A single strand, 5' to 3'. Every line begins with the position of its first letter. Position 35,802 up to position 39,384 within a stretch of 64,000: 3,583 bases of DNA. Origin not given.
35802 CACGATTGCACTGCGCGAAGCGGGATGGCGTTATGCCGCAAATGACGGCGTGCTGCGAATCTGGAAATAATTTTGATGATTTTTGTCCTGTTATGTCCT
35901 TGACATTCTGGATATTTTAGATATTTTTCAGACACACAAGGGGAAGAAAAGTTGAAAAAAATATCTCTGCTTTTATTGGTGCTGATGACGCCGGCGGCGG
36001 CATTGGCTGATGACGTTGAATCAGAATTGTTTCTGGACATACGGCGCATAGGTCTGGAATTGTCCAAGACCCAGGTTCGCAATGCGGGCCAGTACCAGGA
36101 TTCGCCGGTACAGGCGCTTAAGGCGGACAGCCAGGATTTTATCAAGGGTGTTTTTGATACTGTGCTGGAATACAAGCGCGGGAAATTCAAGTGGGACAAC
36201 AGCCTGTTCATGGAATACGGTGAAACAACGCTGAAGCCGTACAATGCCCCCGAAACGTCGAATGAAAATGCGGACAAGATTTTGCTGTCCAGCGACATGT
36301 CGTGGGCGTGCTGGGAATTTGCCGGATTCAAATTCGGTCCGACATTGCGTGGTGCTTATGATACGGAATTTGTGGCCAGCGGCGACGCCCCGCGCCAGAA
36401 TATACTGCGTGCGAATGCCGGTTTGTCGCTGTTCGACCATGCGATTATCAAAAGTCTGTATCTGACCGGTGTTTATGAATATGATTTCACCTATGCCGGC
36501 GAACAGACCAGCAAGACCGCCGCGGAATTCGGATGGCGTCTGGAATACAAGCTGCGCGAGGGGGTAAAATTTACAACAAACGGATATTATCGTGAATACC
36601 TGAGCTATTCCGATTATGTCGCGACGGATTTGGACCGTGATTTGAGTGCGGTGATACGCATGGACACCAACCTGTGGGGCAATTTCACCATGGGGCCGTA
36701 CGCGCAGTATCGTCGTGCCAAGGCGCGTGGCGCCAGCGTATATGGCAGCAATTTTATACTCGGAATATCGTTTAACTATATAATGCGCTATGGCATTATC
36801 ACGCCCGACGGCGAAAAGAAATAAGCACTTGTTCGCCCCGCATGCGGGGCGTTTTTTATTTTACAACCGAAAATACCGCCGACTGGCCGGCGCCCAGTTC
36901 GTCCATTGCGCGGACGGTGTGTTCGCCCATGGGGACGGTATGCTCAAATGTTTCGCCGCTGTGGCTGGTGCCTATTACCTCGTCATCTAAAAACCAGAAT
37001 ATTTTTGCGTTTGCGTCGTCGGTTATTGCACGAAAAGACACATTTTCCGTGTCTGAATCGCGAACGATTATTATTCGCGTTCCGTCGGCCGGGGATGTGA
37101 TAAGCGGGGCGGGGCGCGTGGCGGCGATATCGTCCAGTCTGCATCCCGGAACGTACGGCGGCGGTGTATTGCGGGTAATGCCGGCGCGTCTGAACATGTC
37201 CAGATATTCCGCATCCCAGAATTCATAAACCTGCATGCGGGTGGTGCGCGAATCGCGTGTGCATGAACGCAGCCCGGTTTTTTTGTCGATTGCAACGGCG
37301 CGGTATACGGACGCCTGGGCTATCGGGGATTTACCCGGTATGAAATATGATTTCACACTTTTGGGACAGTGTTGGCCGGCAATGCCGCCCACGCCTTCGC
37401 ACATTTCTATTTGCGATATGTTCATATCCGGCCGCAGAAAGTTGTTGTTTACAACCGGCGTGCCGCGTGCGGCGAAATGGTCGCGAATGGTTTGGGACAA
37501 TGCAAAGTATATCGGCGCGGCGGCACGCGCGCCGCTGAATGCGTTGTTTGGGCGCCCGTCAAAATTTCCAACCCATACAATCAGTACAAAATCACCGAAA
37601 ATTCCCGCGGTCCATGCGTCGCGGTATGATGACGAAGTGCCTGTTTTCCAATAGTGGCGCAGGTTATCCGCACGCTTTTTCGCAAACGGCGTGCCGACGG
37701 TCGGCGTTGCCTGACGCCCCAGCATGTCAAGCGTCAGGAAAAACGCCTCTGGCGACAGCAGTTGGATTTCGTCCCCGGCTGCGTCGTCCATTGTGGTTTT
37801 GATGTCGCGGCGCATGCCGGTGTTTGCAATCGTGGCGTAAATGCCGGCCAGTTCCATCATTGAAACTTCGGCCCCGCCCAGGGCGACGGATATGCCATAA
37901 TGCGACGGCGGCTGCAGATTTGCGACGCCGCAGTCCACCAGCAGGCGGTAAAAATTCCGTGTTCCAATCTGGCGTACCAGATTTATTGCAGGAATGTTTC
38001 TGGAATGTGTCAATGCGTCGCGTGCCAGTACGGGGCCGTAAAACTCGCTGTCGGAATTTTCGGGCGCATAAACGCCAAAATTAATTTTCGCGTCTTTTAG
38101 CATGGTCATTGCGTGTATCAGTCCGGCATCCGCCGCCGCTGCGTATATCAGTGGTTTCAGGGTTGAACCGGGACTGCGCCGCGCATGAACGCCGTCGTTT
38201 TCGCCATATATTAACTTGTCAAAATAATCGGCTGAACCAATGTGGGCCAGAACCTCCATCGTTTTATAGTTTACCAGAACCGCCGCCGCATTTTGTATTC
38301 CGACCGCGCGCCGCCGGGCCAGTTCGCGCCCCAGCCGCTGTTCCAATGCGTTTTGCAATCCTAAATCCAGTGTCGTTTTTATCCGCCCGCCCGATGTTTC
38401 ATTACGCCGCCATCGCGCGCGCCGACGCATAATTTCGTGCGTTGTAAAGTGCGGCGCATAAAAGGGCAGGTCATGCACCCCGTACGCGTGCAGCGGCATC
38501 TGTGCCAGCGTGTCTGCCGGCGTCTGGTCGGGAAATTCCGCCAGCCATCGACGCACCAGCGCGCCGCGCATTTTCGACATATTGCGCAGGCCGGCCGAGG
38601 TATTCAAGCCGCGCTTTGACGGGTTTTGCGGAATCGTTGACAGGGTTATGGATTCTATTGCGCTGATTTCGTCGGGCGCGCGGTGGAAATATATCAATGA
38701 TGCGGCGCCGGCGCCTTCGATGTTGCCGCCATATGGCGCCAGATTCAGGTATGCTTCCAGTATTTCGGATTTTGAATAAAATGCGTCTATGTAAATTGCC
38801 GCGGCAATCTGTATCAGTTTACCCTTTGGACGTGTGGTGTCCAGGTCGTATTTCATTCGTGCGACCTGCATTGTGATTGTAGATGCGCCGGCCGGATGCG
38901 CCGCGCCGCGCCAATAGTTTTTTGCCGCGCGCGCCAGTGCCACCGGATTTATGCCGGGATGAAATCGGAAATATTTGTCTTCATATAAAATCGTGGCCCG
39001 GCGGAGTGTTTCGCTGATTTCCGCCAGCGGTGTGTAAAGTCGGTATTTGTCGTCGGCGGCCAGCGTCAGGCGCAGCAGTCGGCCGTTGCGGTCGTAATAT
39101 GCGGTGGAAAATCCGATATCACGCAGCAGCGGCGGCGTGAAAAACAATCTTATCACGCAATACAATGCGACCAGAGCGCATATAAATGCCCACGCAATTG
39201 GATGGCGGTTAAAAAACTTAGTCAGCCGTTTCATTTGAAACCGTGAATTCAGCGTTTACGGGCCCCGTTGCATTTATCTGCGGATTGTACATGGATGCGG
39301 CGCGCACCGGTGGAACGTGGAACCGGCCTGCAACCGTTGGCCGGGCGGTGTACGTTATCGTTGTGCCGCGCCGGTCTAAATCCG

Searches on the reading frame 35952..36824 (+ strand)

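Call 12: search_protein_families(library=pfam, proteins=[window:35952-36824:+], max_evalue=0.001)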
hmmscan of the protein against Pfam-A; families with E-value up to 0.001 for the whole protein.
window:35952-36824:+ (290 aa): 1 family
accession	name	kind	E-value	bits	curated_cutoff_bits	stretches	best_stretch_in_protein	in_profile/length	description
PF11276.14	DUF3078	-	0.00011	23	25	1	66-121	21-73/92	Protein of unknown function (DUF3078)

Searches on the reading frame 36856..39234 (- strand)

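Call 12: search_protein_families(library=pfam, proteins=[window:36856-39234:-], max_evalue=0.001)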
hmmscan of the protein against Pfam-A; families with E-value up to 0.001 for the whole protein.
window:36856-39234:- (792 aa): 3 families
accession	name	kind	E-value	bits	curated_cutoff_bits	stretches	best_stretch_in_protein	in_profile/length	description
PF00912.28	Transgly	-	2.5e-38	131.7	27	1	61-210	10-159/178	Transglycosylase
PF00905.27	Transpeptidase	-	1.5e-21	77.4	22.1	1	317-538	2-246/299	Penicillin binding protein transpeptidase domain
PF06832.18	BiPBP_C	-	6.2e-12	45.7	26.8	1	705-785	7-87/90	Penicillin-Binding Protein C-terminus Family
